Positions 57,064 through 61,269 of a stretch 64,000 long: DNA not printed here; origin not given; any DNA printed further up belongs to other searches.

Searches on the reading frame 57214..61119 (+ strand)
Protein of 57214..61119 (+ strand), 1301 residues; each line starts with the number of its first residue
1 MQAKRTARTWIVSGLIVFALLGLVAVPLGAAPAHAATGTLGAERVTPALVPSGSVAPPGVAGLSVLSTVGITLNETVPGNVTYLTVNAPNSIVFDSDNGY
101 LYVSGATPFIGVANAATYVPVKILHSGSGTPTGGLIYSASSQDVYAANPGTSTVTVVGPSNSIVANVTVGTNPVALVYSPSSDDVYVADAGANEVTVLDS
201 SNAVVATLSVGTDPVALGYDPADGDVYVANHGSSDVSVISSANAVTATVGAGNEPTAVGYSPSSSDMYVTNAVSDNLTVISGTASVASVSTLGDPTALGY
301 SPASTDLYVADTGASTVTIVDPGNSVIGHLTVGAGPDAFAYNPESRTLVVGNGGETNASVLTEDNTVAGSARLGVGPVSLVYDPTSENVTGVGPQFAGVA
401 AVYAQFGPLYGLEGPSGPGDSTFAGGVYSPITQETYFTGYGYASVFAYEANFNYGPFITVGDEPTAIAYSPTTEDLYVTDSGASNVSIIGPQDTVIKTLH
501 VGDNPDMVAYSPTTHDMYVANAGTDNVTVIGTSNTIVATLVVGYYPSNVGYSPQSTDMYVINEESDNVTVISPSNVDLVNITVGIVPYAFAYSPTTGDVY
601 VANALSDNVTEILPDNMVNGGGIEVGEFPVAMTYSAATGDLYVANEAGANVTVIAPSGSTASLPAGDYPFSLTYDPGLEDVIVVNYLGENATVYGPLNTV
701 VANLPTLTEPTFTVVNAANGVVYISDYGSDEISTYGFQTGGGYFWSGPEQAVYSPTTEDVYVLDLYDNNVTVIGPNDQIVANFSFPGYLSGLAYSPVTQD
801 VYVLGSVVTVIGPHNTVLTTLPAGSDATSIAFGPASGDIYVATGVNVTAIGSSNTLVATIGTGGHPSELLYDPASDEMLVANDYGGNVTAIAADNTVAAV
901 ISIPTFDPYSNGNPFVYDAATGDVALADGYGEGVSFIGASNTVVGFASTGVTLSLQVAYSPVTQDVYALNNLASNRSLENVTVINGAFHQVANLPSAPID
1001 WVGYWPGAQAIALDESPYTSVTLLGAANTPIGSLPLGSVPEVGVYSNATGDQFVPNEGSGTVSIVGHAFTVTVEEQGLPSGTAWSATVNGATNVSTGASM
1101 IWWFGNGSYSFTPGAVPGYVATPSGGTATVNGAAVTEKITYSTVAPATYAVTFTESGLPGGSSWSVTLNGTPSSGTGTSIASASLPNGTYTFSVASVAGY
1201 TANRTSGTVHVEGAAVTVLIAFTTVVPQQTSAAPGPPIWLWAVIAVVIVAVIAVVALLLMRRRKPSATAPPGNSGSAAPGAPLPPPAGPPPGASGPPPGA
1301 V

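Call 56: search_protein_families(library=pfam, proteins=[window:57214-61119:+], max_evalue=0.00001)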
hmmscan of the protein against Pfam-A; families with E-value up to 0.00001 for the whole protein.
window:57214-61119:+ (1301 aa): 3 families
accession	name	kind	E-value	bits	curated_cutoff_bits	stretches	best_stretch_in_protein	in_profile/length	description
PF21783.3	YNCE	-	3.8e-09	36.8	27.1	0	221-305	37-124/339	YNCE-like beta-propeller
PF01436.27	NHL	-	6.4e-09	35.9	20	0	172-197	3-27/28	NHL repeat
PF10282.15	Lactonase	-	4.6e-07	29.8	21.7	0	164-242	30-116/344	Lactonase, 7-bladed beta-propeller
